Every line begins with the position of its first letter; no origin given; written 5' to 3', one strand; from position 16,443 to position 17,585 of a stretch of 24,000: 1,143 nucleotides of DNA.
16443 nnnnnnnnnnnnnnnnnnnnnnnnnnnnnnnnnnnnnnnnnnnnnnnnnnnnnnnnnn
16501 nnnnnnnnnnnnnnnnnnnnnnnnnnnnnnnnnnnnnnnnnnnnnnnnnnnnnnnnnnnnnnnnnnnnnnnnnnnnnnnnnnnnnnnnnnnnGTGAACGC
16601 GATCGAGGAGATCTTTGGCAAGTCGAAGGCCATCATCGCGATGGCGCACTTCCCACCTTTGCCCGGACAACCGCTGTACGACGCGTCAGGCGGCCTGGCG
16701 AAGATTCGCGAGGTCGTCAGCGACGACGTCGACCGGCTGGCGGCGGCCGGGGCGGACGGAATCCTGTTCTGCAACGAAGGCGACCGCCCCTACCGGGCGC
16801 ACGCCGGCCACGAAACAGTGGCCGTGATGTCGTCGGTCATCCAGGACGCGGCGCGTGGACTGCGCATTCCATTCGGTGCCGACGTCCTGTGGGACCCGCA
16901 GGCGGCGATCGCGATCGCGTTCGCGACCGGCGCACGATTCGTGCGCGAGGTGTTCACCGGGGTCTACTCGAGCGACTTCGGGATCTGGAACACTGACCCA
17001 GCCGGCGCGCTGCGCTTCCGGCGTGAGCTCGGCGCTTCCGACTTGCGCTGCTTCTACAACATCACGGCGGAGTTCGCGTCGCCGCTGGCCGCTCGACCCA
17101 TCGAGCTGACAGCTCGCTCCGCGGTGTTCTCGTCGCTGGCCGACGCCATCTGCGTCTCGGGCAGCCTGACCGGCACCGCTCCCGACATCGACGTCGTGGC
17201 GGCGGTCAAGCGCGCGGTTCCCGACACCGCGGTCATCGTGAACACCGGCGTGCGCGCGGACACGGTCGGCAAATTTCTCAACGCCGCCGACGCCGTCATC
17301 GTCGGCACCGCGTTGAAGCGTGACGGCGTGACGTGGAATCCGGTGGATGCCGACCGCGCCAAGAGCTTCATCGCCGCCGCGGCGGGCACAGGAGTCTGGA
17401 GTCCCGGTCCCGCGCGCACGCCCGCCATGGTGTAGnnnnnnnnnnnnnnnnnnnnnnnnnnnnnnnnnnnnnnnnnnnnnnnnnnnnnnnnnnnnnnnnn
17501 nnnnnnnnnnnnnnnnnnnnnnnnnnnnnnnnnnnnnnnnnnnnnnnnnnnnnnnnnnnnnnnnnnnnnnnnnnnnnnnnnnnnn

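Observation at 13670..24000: Complete sgc-type orphan PTS module wired to EI, HPr, an SDR, phosphoketolase and acetate kinase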

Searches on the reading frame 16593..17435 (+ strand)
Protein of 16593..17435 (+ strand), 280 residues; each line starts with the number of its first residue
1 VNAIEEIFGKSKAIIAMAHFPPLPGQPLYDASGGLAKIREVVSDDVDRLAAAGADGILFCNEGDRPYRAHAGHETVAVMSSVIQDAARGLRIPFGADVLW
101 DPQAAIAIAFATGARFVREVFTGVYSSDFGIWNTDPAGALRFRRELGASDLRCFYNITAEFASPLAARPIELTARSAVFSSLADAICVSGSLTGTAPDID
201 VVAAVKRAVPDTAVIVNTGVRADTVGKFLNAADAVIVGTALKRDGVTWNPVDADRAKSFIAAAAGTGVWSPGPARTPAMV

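Call 4: search_protein_families(library=pfam, proteins=[window:16593-17435:+], max_evalue=0.01)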
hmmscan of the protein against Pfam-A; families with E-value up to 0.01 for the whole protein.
window:16593-17435:+ (280 aa): 2 families
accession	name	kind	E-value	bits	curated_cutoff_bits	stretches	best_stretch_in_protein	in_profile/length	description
PF03437.21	BtpA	-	1.9e-71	240.9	30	1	11-264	2-253/254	BtpA family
PF01884.23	PcrB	-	0.0017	18.4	23.9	1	193-245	162-215/226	PcrB family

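Call 5: search_protein_families(library=ncbifam, proteins=[window:16593-17435:+], max_evalue=0.01)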
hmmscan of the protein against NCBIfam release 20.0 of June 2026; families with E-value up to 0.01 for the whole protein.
window:16593-17435:+ (280 aa): 3 families
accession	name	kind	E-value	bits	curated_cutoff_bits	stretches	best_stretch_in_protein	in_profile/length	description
TIGR00259.1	thylakoid_BtpA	subfamily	1.6e-70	237.6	153.4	1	12-264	2-253/257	BtpA/SgcQ family protein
NF045918.1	PhsystIBiosynBtpA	equivalog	4.9e-44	150.6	400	1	5-263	2-260/261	photosystem I biogenesis protein BtpA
TIGR01768.1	GGGP-family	subfamily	0.01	15.4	113.25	0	193-245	158-215/224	geranylgeranylglyceryl phosphate synthase family protein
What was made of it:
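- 16593..17435 (+): BtpA/SgcQ-family (beta/alpha)8 barrel, GTG start overlapping the M42 stop (GTGA). TIGR00259 at 237.6 bits, above the 153.4 cut-off (call 5).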

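Call 13: find_homologous_proteins(query=window:16593-17432:+, max_evalue=1e-10)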
Query window:16593-17432:+ (280 aa): 2257 proteins with E <= 1e-10 among 8000 candidates; the best 120 are listed.
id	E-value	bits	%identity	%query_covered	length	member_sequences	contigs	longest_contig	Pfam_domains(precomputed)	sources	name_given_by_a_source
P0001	1.2e-177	607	100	100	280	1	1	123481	PF03437.22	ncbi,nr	ncbi:MAG TPA: BtpA/SgcQ family protein [Candidatus Dormibacteraeota bacterium]|nr:BtpA/SgcQ family p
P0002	4.4e-135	467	79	98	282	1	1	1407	PF03437.22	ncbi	-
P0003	4.0e-134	464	76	100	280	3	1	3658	PF03437.22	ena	-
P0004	6.5e-131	454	77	97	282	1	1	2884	PF03437.22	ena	-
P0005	3.6e-127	441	76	98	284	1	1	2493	PF03437.22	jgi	jgi:hypothetical protein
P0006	7.5e-127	440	74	97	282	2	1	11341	PF03437.22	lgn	-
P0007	4.9e-124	431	72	99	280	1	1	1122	PF03437.22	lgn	-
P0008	3.3e-121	422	72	98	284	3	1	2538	PF03437.22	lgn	-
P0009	6.9e-115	401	70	99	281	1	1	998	PF03437.22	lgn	-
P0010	5.6e-114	398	66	100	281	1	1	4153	PF03437.22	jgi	jgi:membrane complex biogenesis BtpA family protein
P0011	7.9e-113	394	68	98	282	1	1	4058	PF03437.22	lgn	-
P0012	1.7e-112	393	69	99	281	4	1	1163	PF03437.22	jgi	-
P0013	2.3e-111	390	68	97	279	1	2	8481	PF03437.22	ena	-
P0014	3.5e-111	389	66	100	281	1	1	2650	PF03437.22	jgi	jgi:uncharacterized protein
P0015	6.0e-111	388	66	100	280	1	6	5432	PF03437.22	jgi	jgi:uncharacterized protein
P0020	4.3e-107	376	62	99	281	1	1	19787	PF03437.22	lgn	-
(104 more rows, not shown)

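Call 16: find_related_loci(query=A1, collection=genome_contigs, flank=10000)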
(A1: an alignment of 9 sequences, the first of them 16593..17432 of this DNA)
Query A1 (280 aa) in genome_contigs; peptide patterns used: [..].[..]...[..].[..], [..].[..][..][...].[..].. (x = any residue, [..] = any of these).
599 stretches matched a pattern (row limit reached: there are more); 565 encode a relative of the query (tblastn E <= 1e-3); the best 80 are kept; 80 distinct loci.
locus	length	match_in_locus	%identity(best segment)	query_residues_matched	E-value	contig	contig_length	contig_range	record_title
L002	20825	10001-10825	62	1-275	2e-108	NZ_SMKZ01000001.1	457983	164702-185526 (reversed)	Jiangella asiatica strain 5K138 NODE_1_length_457983_cov_32.7683, whole genome shotgun sequence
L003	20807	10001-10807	64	1-271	2e-108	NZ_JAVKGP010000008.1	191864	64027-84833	Agromyces sp. LY-1358 NODE_8_length_191864_cov_165.987733, whole genome shotgun sequence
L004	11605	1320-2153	61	1-277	4e-107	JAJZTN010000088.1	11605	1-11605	MAG: Actinomycetes bacterium isolate SKS3.bin76 NODE_9179_length_11605_cov_2.573009, whole genome shotgun sequence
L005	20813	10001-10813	61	1-271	1e-106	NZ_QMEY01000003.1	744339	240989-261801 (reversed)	Spongiactinospora rosea strain LHW63015 scaffold3, whole genome shotgun sequence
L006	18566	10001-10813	60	1-271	1e-105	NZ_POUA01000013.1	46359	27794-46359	Spongiactinospora gelatinilytica strain 7K107 NODE_13_length_46359_cov_29.0592, whole genome shotgun sequence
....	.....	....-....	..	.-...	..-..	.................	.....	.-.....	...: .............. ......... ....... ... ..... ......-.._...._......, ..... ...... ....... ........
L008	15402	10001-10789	57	5-267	3e-98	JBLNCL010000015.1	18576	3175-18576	MAG: Betaproteobacteria bacterium isolate MAG126 PRJNA950955_bin33_renamed_14, whole genome shotgun sequence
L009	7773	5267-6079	57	1-271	8e-98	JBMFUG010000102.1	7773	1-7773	MAG: Acidimicrobiales bacterium isolate KM4347-33 NODE_102_length_7773_cov_1.958680, whole genome shotgun sequence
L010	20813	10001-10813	56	1-270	7e-93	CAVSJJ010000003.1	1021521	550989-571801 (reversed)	MAG: uncultured Actinomycetota bacterium isolate MFD01721.bin.1.223 genome assembly, contig: contig_24126, whole genome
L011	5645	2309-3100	54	4-267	2e-92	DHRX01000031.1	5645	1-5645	MAG TPA_asm: Firmicutes bacterium UBA5301 UBA5301_contig_17559, whole genome shotgun sequence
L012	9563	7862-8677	63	1-272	2e-110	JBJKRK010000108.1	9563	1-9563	MAG: Candidatus Limnocylindrales bacterium isolate Bin_57 S1Ck127_2609791_flag_0_multi_11.7616_len_9563, whole genome sh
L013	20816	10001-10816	59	1-271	2e-100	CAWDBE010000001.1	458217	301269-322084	MAG: uncultured Actinomycetota bacterium isolate MFD01721.bin.2.75 genome assembly, contig: contig_16341, whole genome s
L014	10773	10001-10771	51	4-260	2e-90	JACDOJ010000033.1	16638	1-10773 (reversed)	MAG: Bacillota bacterium isolate GB_MAG18_067 c_000000002556, whole genome shotgun sequence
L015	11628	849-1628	54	2-262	2e-90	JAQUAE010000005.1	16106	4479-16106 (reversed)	MAG: Anaerolineales bacterium isolate STC_77 NODE_7824_length_16106_cov_5.895425_Sandtown_C, whole genome shotgun sequen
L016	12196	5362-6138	54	1-260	3e-89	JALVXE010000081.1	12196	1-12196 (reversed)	MAG: Thermotogaceae bacterium isolate M10_metabat2_scaf2bin.068 M10_NODE_2595_length_12196_cov_1.652001, whole genome sh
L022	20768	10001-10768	54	6-261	8e-86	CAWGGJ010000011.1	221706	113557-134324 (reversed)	MAG: uncultured Chloroflexia bacterium isolate MFD02979.bin.1.144 genome assembly, contig: contig_76785, whole genome sh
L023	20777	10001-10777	53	4-262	5e-85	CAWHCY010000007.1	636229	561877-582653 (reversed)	MAG: uncultured Chloroflexia bacterium isolate MFD00905.bin.1.53 genome assembly, contig: contig_32134, whole genome sho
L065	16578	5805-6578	49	4-261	7e-75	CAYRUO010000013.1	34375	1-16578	MAG TPA_asm: uncultured Thermanaerothrix sp. isolate binchicken_co40_18 genome assembly, contig: NODE_888_length_34375_c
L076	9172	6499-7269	48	4-260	2e-73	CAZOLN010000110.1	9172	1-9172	MAG TPA_asm: uncultured Anaerolineales bacterium isolate binchicken_co6_399 genome assembly, contig: NODE_9507_length_91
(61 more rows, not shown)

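Call 18: find_encoding_contigs(protein=P0001, flank=10000, max_places=3)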
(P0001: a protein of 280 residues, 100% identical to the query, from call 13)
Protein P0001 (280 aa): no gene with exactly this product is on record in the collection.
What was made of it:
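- Tried and rejected: Exact look-up of the window's own BtpA contig: not on record, so the sequence beyond 24000 could not be read (call 18).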

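Call 19: find_encoding_contigs(protein=P0006, flank=10000, max_places=3)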
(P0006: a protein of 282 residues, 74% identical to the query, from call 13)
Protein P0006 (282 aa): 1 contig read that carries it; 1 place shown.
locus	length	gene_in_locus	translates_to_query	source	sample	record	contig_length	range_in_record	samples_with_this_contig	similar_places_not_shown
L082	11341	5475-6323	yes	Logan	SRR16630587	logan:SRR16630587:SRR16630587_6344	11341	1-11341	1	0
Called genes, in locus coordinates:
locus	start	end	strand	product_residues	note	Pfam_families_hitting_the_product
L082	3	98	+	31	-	?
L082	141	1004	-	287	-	PF02129:Peptidase_S15 (faint), PF05448:AXE1 (faint), PF00561:Abhydrolase_1, PF12146:Hydrolase_4, PF12697:Abhydrolase_6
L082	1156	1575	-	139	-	-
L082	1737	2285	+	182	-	PF04978:MST (weak), PF12867:DinB_2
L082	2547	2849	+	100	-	PF02302:PTS_IIB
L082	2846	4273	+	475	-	PF03611:EIIC-GAT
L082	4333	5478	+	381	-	PF05343:Peptidase_M42, PF01546:Peptidase_M20 (weak)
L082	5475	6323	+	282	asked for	PF03437:BtpA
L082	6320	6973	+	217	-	PF00834:Ribul_P_3_epim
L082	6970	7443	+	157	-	PF00359:PTS_EIIA_2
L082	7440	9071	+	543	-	PF05524:PEP-utilisers_N, PF00391:PEP-utilizers, PF02896:PEP-utilizers_C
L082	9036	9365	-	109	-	PF00381:PTS-HPr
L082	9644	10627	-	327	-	PF00294:PfkB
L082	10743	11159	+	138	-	PF02566:OsmC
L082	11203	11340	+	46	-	?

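Call 20: find_encoding_contigs(protein=P0020, flank=10000, max_places=3)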
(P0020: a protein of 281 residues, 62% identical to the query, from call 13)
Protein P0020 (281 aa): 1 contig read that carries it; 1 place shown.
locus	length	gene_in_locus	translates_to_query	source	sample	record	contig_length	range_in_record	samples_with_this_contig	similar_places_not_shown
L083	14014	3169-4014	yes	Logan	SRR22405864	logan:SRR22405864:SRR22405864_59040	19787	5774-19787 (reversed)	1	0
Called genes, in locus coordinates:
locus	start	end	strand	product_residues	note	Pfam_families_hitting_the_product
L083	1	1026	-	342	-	?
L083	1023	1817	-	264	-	PF08220:HTH_DeoR, PF08279:HTH_11 (weak), PF00455:DeoRC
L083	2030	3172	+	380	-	PF04389:Peptidase_M28 (faint), PF05343:Peptidase_M42, PF01546:Peptidase_M20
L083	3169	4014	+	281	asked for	PF03437:BtpA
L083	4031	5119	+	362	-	PF13407:Peripla_BP_4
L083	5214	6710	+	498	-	PF00005:ABC_tran, PF13304:AAA_21 (faint), PF00005:ABC_tran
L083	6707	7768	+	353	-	PF02653:BPD_transp_2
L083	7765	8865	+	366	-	PF02653:BPD_transp_2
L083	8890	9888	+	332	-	PF02733:Dak1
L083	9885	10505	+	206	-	PF02734:Dak2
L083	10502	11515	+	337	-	PF08240:ADH_N, PF00107:ADH_zinc_N, PF13602:ADH_zinc_N_2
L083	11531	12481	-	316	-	PF12802:MarR_2 (faint), PF13384:HTH_23 (weak), PF13545:HTH_Crp_2 (weak), PF04545:Sigma70_r4 (weak), PF04198:Sugar-bind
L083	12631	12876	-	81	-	PF00364:Biotin_lipoyl, PF25997:BSH_YhbJ (faint), PF25919:BSH_CusB (weak)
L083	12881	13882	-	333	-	PF02779:Transket_pyr, PF02780:Transketolase_C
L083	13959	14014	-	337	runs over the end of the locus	PF00676:E1_dh, PF02775:TPP_enzyme_C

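Call 24: search_protein_families(library=pfam, proteins=[L005:5173-6402:+, L005:6225-7736:-, L005:7900-8784:-, L005:10860-11897:+, L005:11953-13449:+, L005:13446-14462:+, L005:14459-15478:+, L005:15599-16822:+, L005:16847-17968:+, L005:18899-20686:+], max_evalue=0.001)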
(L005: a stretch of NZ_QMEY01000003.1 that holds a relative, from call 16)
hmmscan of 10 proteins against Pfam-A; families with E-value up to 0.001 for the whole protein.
L005:5173-6402:+ (409 aa): 3 families
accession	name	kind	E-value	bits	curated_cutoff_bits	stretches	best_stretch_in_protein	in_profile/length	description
PF03704.23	BTAD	-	7.1e-28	98.2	22.1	1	227-374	1-145/146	Bacterial transcriptional activator domain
PF00486.34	Trans_reg_C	-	0.00021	21.7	26.2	1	150-203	8-60/77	Transcriptional regulatory protein, C terminal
PF13428.12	TPR_14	-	0.00043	21.1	23.5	0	293-331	2-40/44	Tetratricopeptide repeat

L005:6225-7736:- (503 aa): 0 families

L005:7900-8784:- (294 aa): 5 families
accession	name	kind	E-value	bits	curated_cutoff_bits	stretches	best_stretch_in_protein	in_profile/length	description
PF00455.28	DeoRC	-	3.8e-45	154.1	31.8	1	99-254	4-159/160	DeoR C terminal sensor domain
PF08220.18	HTH_DeoR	-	6.4e-10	39.1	21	1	28-79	1-52/57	DeoR-like helix-turn-helix domain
PF25212.1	HVO_A0114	-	0.00014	22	27.6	1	25-81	20-76/84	HVO_A0114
PF08279.18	HTH_11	-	0.00019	21.7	25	1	28-75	1-50/55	HTH domain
PF25213.1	HVO_A0261_N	-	0.0007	19.9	35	0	24-85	8-68/86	HVO_A0261 N-terminal domain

L005:10860-11897:+ (345 aa): 3 families
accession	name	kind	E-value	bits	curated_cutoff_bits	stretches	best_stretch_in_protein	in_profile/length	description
PF13407.12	Peripla_BP_4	-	8.4e-60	202.9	35.1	1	46-302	2-258/258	Periplasmic binding protein domain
PF00532.27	Peripla_BP_1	-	2.9e-06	27.4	22.2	1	48-252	7-208/281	Periplasmic binding proteins and sugar binding domain of LacI family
PF13377.12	Peripla_BP_3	-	9.7e-06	26.2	26.5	0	52-127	21-101/167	Periplasmic binding protein-like domain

L005:11953-13449:+ (498 aa): 3 families
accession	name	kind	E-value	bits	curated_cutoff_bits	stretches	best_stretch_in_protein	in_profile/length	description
PF00005.33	ABC_tran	-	1.8e-50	171.6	25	2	24-173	2-137/137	ABC transporter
PF13304.12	AAA_21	-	2.4e-05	25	27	0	35-59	1-25/304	AAA domain, putative AbiEii toxin, Type IV TA system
PF13555.12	AAA_29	-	6.2e-05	23.1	27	0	26-50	15-39/61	P-loop containing region of AAA domain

L005:13446-14462:+ (338 aa): 1 family
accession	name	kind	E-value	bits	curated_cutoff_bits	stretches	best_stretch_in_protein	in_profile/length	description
PF02653.21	BPD_transp_2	-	4.1e-30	105.3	26.8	1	46-315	6-267/269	Branched-chain amino acid transport system / permease component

L005:14459-15478:+ (339 aa): 1 family
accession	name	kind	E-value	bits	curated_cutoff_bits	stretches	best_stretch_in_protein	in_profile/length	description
PF02653.21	BPD_transp_2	-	2.9e-37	128.7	26.8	1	47-317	4-269/269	Branched-chain amino acid transport system / permease component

L005:15599-16822:+ (407 aa): 0 families

L005:16847-17968:+ (373 aa): 0 families

L005:18899-20686:+ (595 aa): 0 families

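Call 25: search_protein_families(library=pfam, proteins=[L022:6169-7290:-, L022:8979-9746:+, L022:10798-12288:+, L022:12319-12810:+, L022:13117-14301:+, L022:14404-15750:+, L022:15879-16751:+, L022:16748-17572:+, L022:17589-18356:+], max_evalue=0.001)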
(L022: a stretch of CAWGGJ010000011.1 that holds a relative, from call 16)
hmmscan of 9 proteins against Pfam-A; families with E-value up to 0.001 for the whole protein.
L022:6169-7290:- (373 aa): 3 families
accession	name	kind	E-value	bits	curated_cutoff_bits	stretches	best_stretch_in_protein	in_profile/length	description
PF07690.21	MFS_1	-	2e-44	152.4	33.4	1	1-317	23-346/347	Major Facilitator Superfamily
PF00083.30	Sugar_tr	-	8.9e-09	35.2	22.3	1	8-151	44-193/452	Sugar (and other) transporter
PF13347.12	MFS_2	-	4.2e-06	26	27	2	111-274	150-322/427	MFS/sugar transport protein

L022:8979-9746:+ (255 aa): 8 families
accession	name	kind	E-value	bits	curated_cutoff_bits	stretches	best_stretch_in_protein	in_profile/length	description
PF00455.28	DeoRC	-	8.2e-49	166.1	31.8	1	77-234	2-159/160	DeoR C terminal sensor domain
PF08220.18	HTH_DeoR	-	9.5e-21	73.8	21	1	8-61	1-54/57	DeoR-like helix-turn-helix domain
PF08279.18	HTH_11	-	2.8e-08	34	25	1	8-50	1-44/55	HTH domain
PF01047.28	MarR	-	2.5e-07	30.9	24.6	1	11-55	7-51/59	MarR family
PF00392.27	GntR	-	8e-06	25.9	27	1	21-59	23-62/64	Bacterial regulatory proteins, gntR family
PF13412.12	HTH_24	-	0.00011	22.2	21.9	1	6-52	2-48/48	Winged helix-turn-helix DNA-binding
PF25213.1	HVO_A0261_N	-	0.00031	21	35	1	7-63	11-67/86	HVO_A0261 N-terminal domain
PF01022.26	HTH_5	-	0.00089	19.5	22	0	12-51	7-45/47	Bacterial regulatory protein, arsR family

L022:10798-12288:+ (496 aa): 3 families
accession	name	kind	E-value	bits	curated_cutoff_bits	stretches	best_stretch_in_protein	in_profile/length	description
PF00370.27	FGGY_N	-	2.1e-56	191.7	28.8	1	2-245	1-244/245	FGGY family of carbohydrate kinases, N-terminal domain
PF02782.22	FGGY_C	-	6.2e-26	91.8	27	1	284-438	33-196/198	FGGY family of carbohydrate kinases, C-terminal domain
PF01869.26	BcrAD_BadFG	-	0.00024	21.1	31.5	1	5-95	2-88/271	BadF/BadG/BcrA/BcrD ATPase family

L022:12319-12810:+ (163 aa): 3 families
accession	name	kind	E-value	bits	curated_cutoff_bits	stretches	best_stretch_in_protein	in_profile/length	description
PF00106.31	adh_short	-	4.2e-39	134.5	26.6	1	6-149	1-143/195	short chain dehydrogenase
PF13561.12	adh_short_C2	-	1.7e-32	113.3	27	1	12-153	1-141/236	Enoyl-(Acyl carrier protein) reductase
PF08659.16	KR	-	5e-10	40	22.6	1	9-112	4-111/180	KR domain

L022:13117-14301:+ (394 aa): 1 family
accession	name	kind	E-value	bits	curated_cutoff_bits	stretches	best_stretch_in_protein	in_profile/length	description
PF01208.23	URO-D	-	7.3e-21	75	23.9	1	135-390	98-346/346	Uroporphyrinogen decarboxylase (URO-D)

L022:14404-15750:+ (448 aa): 2 families
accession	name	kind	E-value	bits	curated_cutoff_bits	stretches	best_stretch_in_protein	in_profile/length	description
PF01547.30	SBP_bac_1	-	2.2e-37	130.2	26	1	62-358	8-304/307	Bacterial extracellular solute-binding protein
PF13416.11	SBP_bac_8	-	1.1e-28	101.2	27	1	66-383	1-272/279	Bacterial extracellular solute-binding protein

L022:15879-16751:+ (290 aa): 1 family
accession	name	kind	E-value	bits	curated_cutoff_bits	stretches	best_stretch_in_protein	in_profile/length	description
PF00528.27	BPD_transp_1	-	4.7e-10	39.9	26.4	1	83-282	2-174/184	Binding-protein-dependent transport system inner membrane component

L022:16748-17572:+ (274 aa): 1 family
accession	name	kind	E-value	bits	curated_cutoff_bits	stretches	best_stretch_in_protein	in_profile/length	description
PF00528.27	BPD_transp_1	-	3.2e-16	60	26.4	1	86-266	3-181/184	Binding-protein-dependent transport system inner membrane component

L022:17589-18356:+ (255 aa): 1 family
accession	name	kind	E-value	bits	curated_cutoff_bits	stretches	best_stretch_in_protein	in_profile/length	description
PF00459.30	Inositol_P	-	2.6e-67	227.6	27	1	5-253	7-266/271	Inositol monophosphatase family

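Call 32: search_solved_structures(query=window:16593-17432:+, max_evalue=1, show_alignments=1)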
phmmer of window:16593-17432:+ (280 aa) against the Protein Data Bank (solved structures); distinct sequences matched with E-value up to 1: 0.
